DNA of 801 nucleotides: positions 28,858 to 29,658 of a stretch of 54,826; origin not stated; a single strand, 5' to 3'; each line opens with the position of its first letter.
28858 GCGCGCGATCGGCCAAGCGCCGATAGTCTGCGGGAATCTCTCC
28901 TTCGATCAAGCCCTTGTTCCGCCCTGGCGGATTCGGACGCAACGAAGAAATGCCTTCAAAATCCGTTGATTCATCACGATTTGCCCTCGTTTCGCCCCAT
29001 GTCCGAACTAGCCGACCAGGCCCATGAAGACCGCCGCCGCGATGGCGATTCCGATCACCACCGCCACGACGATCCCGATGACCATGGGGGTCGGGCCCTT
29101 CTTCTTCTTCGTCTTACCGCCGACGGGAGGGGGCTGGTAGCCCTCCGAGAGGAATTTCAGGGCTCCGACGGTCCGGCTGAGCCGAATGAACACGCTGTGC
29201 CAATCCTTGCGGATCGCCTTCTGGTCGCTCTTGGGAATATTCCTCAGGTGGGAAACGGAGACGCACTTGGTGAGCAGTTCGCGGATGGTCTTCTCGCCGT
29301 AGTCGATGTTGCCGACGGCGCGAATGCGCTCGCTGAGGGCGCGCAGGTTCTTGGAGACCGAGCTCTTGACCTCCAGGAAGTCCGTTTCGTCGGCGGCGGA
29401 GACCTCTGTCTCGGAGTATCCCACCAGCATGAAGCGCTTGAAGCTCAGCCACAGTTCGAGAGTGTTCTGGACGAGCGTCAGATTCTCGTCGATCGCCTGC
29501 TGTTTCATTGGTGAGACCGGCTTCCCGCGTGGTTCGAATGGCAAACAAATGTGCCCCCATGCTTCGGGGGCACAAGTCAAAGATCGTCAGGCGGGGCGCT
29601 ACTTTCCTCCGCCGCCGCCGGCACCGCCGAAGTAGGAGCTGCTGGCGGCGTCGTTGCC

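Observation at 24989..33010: Eight-gene one-strand cluster of exported unknowns closed by a strong terminator: candidate undescribed cell-envelope system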

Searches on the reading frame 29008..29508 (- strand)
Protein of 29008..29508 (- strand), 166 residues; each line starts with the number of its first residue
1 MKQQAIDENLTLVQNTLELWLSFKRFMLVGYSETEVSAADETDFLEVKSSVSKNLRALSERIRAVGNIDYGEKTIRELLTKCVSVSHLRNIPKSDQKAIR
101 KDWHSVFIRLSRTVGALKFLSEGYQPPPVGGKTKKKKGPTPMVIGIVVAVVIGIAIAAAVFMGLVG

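Call 3: search_protein_families(library=pfam, proteins=[window:29008-29508:-], max_evalue=1)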
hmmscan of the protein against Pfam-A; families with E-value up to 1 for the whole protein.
window:29008-29508:- (166 aa): 1 family
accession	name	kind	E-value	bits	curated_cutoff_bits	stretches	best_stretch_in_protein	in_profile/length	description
PF19284.4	Arc_MA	-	0.016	15.8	28.5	1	34-122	6-90/108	Arc MA domain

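Call 4: search_protein_families(library=ncbifam, proteins=[window:29008-29508:-], max_evalue=1)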
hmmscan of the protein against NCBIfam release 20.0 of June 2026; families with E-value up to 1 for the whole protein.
window:29008-29508:- (166 aa): 0 families

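Call 34: search_protein_representatives(alignment_id=A2)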
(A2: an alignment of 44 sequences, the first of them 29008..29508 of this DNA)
Query: 44 sequences, 169 profile positions. Proteins with E-value up to 0.001 (for the whole library): 518; up to 1e-10: 324; up to 1e-30: 19. The best 150 are listed.
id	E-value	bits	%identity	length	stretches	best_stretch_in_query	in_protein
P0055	7.9e-76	269.6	-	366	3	5-118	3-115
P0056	1.9e-69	248.9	-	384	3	7-129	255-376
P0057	1.3e-53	197.3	-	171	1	3-168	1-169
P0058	2.0e-46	173.9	-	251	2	11-129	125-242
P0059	1.4e-45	171.2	-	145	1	4-141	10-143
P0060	2.1e-38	147.9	-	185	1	3-166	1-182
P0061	2.6e-38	147.5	-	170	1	3-169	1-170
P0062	8.2e-37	142.7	-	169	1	6-161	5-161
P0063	1.6e-35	138.4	-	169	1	3-139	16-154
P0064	9.9e-34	132.6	-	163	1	8-137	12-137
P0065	1.1e-33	132.4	-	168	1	7-143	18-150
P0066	1.3e-33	132.3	-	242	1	7-144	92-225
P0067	9.4e-33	129.4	-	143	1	3-137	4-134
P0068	1.1e-32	129.2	-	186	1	4-161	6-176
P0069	1.2e-32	129.1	-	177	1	3-166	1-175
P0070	2.2e-32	128.2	-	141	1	6-127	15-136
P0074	1.6e-30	122.2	-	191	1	9-144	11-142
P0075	2.0e-30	121.9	-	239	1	2-131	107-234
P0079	4.7e-30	120.7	-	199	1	6-139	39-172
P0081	7.4e-30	120.0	-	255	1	7-121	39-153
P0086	3.3e-29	117.9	-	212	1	8-148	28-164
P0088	7.7e-29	116.7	-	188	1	9-137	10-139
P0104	1.3e-26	109.5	-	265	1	6-144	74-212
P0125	3.5e-23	98.3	-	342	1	3-167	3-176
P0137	6.3e-22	94.2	-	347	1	8-120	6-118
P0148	7.4e-21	90.7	-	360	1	3-166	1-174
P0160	4.8e-20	88.1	-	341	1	7-158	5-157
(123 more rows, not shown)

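Call 37: search_protein_families(library=pfam, proteins=[P0055, P0056, P0064, P0066, P0075, P0081, P0125, P0137, P0148, P0160], max_evalue=0.1)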
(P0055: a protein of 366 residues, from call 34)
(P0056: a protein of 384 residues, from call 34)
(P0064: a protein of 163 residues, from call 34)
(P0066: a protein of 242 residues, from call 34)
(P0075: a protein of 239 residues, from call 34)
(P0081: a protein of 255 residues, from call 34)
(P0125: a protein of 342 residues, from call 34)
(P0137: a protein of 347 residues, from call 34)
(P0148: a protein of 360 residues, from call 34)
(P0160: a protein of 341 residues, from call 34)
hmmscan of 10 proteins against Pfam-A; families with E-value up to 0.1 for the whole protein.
P0055 (366 aa): 1 family
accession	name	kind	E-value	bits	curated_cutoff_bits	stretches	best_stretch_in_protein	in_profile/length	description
PF07739.18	TipAS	-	7e-05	23.7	23.8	0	84-174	22-110/117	TipAS antibiotic-recognition domain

P0056 (384 aa): 8 families
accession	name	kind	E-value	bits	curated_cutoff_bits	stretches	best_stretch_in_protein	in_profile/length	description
PF21918.1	cas_Cpf1_2nd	-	0.00051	20.5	27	1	149-307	75-213/225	CRISPR-associated endonuclease Cpf1 REC2 domain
PF03439.18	Spt5-NGN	-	0.00074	19.8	22.4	0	36-87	23-71/84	Early transcription elongation factor of RNA pol II, NGN section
PF06154.16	CbeA_antitoxin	-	0.001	20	27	0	157-194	32-69/101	CbeA_antitoxin, type IV, cytoskeleton bundling-enhancing factor A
PF00715.22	IL2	-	0.0041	17.5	26.2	0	19-57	74-112/145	Interleukin 2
PF22974.1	DUF7029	-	0.028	14.9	27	0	262-306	37-81/100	Domain of unknown function (DUF7029)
PF16512.11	RhoGAP-FF1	-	0.042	14.8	30.1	0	2-29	11-39/80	p190-A and -B Rho GAPs FF domain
PF11467.13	LEDGF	-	0.045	13.8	26.3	0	135-180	40-85/120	Lens epithelium-derived growth factor (LEDGF)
PF18175.6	HU-CCDC81_bac_2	-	0.066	13.6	35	0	131-149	13-31/70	CCDC81-like prokaryotic HU domain 2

P0064 (163 aa): 0 families

P0066 (242 aa): 1 family
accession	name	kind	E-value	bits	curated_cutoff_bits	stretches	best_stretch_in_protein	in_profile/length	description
PF05154.21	TM2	-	4.9e-14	52.7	27.9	1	2-49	3-51/51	TM2 domain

P0075 (239 aa): 1 family
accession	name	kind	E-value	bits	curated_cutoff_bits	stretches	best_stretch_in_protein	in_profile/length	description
PF13333.12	rve_2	-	0.076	13.6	22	0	107-127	15-34/56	Integrase core domain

P0081 (255 aa): 1 family
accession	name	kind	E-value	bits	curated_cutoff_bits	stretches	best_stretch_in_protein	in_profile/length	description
PF05154.21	TM2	-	9.9e-10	38.9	27.9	1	190-239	2-51/51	TM2 domain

P0125 (342 aa): 0 families

P0137 (347 aa): 1 family
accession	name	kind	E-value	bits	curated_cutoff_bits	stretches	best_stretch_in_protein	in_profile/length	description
PF12896.12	ANAPC4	-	0.063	13.2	23.1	0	63-121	8-66/203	Anaphase-promoting complex, cyclosome, subunit 4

P0148 (360 aa): 2 families
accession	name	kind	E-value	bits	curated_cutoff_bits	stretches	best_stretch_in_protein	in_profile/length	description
PF08866.15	DUF1831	-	0.011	16.6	25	1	190-247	50-106/111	Putative amino acid metabolism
PF04306.18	DUF456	-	0.032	14.9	29.4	1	147-198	59-113/139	Protein of unknown function (DUF456)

P0160 (341 aa): 0 families
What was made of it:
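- Tried and rejected: The weak TipAS hit in the Limisphaerales tandem protein (23.7 bits against 23.8) spans a repeat boundary and was not pursued (call 37).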

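Call 38: list_cluster_members(proteins=[P0055, P0056, P0064, P0066, P0075, P0081, P0125, P0137, P0148, P0088])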
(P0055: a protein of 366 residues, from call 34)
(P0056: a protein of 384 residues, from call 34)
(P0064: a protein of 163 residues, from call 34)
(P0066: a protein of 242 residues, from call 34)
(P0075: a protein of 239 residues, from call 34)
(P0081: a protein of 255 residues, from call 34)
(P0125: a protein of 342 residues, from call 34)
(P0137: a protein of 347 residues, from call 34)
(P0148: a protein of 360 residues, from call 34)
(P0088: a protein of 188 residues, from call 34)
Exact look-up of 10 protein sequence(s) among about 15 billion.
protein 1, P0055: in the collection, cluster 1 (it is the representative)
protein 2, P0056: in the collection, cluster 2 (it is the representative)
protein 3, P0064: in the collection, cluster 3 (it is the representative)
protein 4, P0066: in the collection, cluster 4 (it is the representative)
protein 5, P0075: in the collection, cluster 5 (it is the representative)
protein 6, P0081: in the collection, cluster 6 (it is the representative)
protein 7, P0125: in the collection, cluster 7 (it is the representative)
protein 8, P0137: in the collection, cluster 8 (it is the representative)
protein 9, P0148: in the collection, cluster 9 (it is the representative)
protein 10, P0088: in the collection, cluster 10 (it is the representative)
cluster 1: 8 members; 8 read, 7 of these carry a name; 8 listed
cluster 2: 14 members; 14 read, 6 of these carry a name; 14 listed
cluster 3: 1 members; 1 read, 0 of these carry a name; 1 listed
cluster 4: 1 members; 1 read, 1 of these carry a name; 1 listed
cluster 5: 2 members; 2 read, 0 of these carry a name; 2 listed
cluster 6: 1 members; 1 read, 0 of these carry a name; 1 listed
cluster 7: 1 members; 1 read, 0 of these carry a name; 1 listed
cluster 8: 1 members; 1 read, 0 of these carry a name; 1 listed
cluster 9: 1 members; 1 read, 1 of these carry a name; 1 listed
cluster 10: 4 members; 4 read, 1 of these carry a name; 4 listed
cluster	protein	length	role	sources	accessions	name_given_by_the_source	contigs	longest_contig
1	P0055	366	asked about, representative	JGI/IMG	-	hypothetical protein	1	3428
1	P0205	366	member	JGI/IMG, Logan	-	hypothetical protein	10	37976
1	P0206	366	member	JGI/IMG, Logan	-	hypothetical protein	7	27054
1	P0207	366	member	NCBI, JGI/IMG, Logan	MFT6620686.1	MAG: hypothetical protein ACJASX_003600 [Limisphaerales bacterium] | hypothetical protein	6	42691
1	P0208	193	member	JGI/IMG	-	hypothetical protein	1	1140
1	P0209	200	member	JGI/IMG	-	hypothetical protein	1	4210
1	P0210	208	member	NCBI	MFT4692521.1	MAG: hypothetical protein ACI9OD_004756, partial [Limisphaerales bacterium]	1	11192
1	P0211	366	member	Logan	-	-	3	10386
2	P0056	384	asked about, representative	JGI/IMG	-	-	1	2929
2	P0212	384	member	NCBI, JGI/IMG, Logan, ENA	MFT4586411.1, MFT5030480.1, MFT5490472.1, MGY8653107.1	MAG: hypothetical protein ACI9VS_002935 [Candidatus Binatia bacterium] | hypothetical protein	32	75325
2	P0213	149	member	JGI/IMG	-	hypothetical protein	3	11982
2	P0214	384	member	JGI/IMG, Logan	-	hypothetical protein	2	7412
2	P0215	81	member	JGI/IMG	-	hypothetical protein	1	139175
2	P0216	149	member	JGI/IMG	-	hypothetical protein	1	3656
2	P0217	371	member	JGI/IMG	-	hypothetical protein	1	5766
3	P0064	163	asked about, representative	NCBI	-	-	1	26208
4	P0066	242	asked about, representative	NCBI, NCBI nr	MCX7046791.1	MAG: TM2 domain-containing protein [Candidatus Sumerlaeota bacterium] | TM2 domain-containing protein [Candidatus Sumerlaeota bacterium]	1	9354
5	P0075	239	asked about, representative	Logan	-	-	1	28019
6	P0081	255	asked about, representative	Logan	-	-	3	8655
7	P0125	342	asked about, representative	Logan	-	-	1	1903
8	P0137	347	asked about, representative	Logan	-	-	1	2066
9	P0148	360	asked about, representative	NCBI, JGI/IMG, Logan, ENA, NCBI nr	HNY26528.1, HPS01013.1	MAG TPA: hypothetical protein PLA90_05675 [Candidatus Sumerlaeota bacterium] | hypothetical protein [Candidatus Sumerlaeota bacterium]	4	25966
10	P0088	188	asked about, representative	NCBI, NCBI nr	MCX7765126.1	MAG: hypothetical protein N2246_00245 [Candidatus Sumerlaeia bacterium] | hypothetical protein [Candidatus Sumerlaeia bacterium]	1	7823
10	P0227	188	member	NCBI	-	-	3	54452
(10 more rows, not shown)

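Call 39: predict_structure(alignment_id=A2)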
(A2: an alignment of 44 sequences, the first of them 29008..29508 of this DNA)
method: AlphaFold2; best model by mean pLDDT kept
length: 166 residues; sequences in the alignment: 44
mean_pLDDT: 89.9   pTM: 0.72
mean pLDDT of the five models: 89.9, 89.5, 88.5, 87.9, 86.6
residues with pLDDT >= 90: 118; 70-90: 29; 50-70: 15; < 50: 4
segments of 3 or more residues with pLDDT < 50: 138-140
pLDDT, mean of each block of 10 residues (from residue 1): 91 98 98 97 98 97 91 98 97 98 98 96 80 51 68 88 82
secondary structure, 60 per line:
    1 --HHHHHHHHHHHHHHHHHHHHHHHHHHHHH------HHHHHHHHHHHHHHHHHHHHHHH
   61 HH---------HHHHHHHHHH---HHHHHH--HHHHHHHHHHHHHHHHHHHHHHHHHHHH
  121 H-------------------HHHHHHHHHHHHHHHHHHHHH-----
elements in order: H3-31 H38-62 H72-81 H85-90 H93-121 H141-161
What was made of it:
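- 29008..29508 (-): g5: 166-aa tail-anchored protein. A cytoplasmic helical bundle (residues 3-121), a polybasic linker and a C-terminal TM segment (141-161). Core gene. AlphaFold2 model with pLDDT 89.9 and pTM 0.72 (call 39).
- On Syntaxin/SNARE-like tail-anchored proteins (g5): The linker between the bundle and the TM segment is a Gly/Lys-rich low-confidence segment, not a helix (call 39).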

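Call 43: fold_search(model_id=the predicted structure, library=pdb)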
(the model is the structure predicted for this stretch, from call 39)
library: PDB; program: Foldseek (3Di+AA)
matches with E <= 10: 338; with E <= 0.001: 0
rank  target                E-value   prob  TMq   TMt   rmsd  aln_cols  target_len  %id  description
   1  1ez3_B                5.3e-02  0.99  0.36  0.48  18.7       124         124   10  CRYSTAL STRUCTURE OF THE NEURONAL T-SNARE SYNTAXIN-1A (released 2000-06-07)
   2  1ez3_A                8.8e-02  0.96  0.36  0.47  19.9       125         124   12  CRYSTAL STRUCTURE OF THE NEURONAL T-SNARE SYNTAXIN-1A (released 2000-06-07)
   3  4jeh_B                1.2e-01  0.95  0.35  0.27  18.9       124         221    9  Crystal Structure of Munc18a and Syntaxin1 lacking N-peptide complex (released 2013-07-17)
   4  2asr                  1.4e-01  0.75  0.32  0.36   7.7       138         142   13  THE THREE-DIMENSIONAL STRUCTURE OF THE ASPARTATE RECEPTOR FROM ESCHERICHIA COLI (released 1994-11-01)
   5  3c98_B                1.4e-01  0.93  0.36  0.26  19.1       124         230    9  Revised structure of the munc18a-syntaxin1 complex (released 2008-03-25)
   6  3atp_A                1.7e-01  0.93  0.43  0.46   5.6       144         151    9  Structure of the ligand binding domain of the bacterial serine chemoreceptor Tsr with ligand (released 2011-10-19)
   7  8eja_A                1.8e-01  0.54  0.26  0.35  18.5       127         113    7  Computational design of potent and selective inhibitors of Bak and Bax (released 2024-03-20)
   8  3lg7_A                2.0e-01  0.92  0.36  0.47  18.6       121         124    8  Crystal structure of HIV epitope-scaffold 4E10_S0_1EZ3A_002_C (released 2010-09-22)
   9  9m07                  2.2e-01  0.93  0.38  0.53   5.4       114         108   10  Histidine kinase QseE sensor domain of Salmonella Typhimurium SL1344 (released 2025-11-19)
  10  8w6e_B                2.4e-01  0.54  0.31  0.31   9.2       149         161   14  De novo design of HBC599 binder (released 2024-11-27)
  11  3atp_B                2.4e-01  0.47  0.28  0.30   8.1       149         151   10  Structure of the ligand binding domain of the bacterial serine chemoreceptor Tsr with ligand (released 2011-10-19)
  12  8bsa_A                2.5e-01  0.97  0.49  0.51   4.9       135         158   13  Vc1313-LBD bound to D-arginine (released 2023-06-07)
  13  7udc_B                2.8e-01  0.87  0.36  0.28  19.4       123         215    9  cryo-EM structures of a synaptobrevin-Munc18-1-syntaxin-1 complex class1 (released 2022-04-06)
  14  7udb_B                2.9e-01  0.85  0.35  0.29  18.7       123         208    9  Cryo-EM structure of a synaptobrevin-Munc18-1-syntaxin-1 complex class 2 (released 2022-04-06)
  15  8bsb_A                2.9e-01  0.41  0.27  0.28   7.9       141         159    9  Vc1313-LBD bound to D-lysine (released 2023-06-07)
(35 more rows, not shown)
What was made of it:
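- On Syntaxin/SNARE-like tail-anchored proteins (g5): Best hit 1ez3 at E=0.053, TM 0.36/0.48, rmsd 18.7 Å (call 43).
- Closest known: Tail-anchored helical-bundle proteins such as syntaxins. Same: The syntaxin-1A Habc domain is the top Foldseek hit (call 43).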

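Call 46: find_related_loci(query=A5, collection=genome_contigs, flank=10000)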
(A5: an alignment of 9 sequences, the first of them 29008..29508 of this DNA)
Query A5 (166 aa) in genome_contigs; peptide patterns used: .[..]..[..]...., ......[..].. (x = any residue, [..] = any of these).
21 stretches matched a pattern; 4 encode a relative of the query (tblastn E <= 1e-3); 4 distinct loci.
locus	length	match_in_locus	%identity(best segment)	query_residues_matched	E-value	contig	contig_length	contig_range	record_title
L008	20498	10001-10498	79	1-166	2e-78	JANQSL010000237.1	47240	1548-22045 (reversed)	MAG: Candidatus Sumerlaeia bacterium isolate IP29b_bin.95 k99_2915810, whole genome shotgun sequence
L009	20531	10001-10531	52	1-164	5e-58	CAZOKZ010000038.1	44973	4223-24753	MAG TPA_asm: uncultured Candidatus Sumerlaeota bacterium isolate SRP304446_co1_162 genome assembly, contig: NODE_544_len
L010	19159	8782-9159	53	1-126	2e-48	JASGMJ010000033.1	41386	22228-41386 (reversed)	MAG: Candidatus Sumerlaeota bacterium isolate DJKA124_ANT21_bin.23 scaffold_242, whole genome shotgun sequence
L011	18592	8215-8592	52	1-126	3e-46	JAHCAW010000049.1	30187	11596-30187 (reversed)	MAG: Candidatus Sumerlaeia bacterium isolate ACE_SUM1 SUM1_49, whole genome shotgun sequence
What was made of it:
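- Tried and rejected: A narrower g5 alignment found only 4 loci, all from Sumerlaeota (call 46).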

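Call 47: find_encoding_contigs(protein=P0207, flank=8000, max_places=1)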
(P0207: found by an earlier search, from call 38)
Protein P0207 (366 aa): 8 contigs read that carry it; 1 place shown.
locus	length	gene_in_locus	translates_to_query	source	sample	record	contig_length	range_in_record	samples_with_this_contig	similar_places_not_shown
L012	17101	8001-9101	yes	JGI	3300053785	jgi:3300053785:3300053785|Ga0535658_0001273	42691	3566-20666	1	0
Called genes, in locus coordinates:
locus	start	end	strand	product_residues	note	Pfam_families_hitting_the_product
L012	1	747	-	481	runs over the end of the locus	PF07394:DUF1501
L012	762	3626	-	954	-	PF07635:PSCyt1, PF07583:PSCyt2, PF07587:PSD1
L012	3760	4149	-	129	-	PF01479:S4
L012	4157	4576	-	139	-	PF02472:ExbD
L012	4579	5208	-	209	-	PF01618:MotA_ExbB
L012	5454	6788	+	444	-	PF00909:Ammonium_transp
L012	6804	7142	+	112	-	PF00543:P-II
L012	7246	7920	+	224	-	PF04930:FUN14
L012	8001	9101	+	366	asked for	-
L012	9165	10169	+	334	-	PF01699:Na_Ca_ex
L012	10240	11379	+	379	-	PF04443:LuxE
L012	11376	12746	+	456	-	PF05893:LuxC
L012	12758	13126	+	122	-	PF01242:PTPS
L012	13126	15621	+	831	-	PF01136:Peptidase_U32, PF12392:DUF3656, PF01136:Peptidase_U32 (weak)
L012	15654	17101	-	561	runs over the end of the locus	-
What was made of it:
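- The Limisphaerales member of that family sits in an unrelated context (call 47).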

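Call 49: find_encoding_contigs(protein=P0227, flank=10000, max_places=1)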
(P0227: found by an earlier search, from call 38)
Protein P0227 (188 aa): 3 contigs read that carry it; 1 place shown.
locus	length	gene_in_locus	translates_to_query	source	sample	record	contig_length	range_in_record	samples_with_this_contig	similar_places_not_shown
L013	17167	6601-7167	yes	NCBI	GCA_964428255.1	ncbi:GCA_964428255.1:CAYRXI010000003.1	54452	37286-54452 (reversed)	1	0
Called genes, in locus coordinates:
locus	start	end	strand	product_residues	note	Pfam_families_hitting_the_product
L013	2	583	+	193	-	?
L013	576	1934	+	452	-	PF27533:CapK_C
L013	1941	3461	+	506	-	PF04015:DUF362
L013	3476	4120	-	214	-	PF04893:Yip1 (weak)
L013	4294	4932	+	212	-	-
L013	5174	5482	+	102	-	-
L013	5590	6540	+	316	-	-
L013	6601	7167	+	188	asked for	-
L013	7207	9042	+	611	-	-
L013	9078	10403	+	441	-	PF14346:DUF4398 (faint)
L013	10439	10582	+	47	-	-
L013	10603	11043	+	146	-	-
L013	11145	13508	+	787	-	PF13491:FtsK_4TM, PF17854:FtsK_alpha, PF01580:FtsK_SpoIIIE, PF09397:FtsK_gamma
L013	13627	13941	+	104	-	PF13146:TRL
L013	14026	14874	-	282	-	-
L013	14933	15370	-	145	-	PF00583:Acetyltransf_1, PF13673:Acetyltransf_10 (weak), PF13508:Acetyltransf_7 (weak)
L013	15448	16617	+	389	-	PF04055:Radical_SAM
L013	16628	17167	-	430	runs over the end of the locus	PF03952:Enolase_N, PF00113:Enolase_C, PF13378:MR_MLE_C (weak)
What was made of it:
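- FtsK lies immediately downstream in L013 (call 49).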

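Call 74: search_protein_families(library=padloc, proteins=[window:29008-29508:-], max_evalue=0.01)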
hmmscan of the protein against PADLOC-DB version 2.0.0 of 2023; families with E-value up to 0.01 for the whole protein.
window:29008-29508:- (166 aa): 0 families

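Call 80: search_protein_families(library=pfam, proteins=[L013:4294-4932:+, L013:5174-5482:+], max_evalue=0.001)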
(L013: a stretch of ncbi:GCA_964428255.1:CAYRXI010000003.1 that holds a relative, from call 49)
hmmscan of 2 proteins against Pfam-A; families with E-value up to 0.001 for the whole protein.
L013:4294-4932:+ (212 aa): 1 family
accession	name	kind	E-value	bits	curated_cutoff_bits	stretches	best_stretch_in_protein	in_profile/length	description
PF01066.26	CDP-OH_P_transf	-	4.8e-40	137.9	22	1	1-155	1-141/152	CDP-alcohol phosphatidyltransferase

L013:5174-5482:+ (102 aa): 0 families

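Call 81: list_cluster_members(proteins=[P0059, P0063, P0065, P0067, P0070, P0074, P0079, P0086, P0104, P0160])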
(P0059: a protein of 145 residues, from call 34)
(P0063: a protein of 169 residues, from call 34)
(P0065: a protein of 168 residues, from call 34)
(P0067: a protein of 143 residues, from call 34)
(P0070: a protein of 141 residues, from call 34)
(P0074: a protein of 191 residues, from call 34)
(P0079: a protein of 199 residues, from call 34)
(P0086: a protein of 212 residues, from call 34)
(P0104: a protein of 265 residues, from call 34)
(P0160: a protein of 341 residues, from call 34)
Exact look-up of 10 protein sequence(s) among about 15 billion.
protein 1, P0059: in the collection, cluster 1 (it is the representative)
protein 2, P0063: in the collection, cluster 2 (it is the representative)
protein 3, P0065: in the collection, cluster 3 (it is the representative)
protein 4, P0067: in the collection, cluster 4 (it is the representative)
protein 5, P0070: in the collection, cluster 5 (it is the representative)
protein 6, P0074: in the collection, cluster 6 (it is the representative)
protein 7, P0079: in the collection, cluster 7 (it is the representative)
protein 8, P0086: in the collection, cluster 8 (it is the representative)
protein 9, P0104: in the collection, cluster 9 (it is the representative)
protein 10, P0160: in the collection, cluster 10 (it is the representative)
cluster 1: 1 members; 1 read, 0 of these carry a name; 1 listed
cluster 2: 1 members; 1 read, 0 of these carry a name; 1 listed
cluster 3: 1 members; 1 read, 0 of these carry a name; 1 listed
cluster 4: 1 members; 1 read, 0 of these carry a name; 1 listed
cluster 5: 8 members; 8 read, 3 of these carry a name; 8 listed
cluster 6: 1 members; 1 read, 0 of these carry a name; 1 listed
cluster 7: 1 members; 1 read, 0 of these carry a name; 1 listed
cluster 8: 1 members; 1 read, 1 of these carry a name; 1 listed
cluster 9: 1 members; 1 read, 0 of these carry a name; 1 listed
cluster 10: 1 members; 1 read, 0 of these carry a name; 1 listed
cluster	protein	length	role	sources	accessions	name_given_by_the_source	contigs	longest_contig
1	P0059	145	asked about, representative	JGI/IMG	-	-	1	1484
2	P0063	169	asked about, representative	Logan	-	-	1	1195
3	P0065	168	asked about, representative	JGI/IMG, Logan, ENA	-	-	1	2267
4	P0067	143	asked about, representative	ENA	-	-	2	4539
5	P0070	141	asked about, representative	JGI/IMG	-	hypothetical protein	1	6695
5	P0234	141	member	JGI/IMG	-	hypothetical protein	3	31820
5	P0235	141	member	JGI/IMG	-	hypothetical protein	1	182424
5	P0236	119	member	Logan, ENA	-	-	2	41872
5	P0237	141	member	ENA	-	-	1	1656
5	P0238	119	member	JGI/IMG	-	-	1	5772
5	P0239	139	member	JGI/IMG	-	-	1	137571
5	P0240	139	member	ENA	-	-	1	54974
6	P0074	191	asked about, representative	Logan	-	-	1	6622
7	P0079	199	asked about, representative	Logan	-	-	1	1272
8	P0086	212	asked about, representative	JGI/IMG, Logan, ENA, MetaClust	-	\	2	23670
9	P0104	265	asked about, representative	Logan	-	-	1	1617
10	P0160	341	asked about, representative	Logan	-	-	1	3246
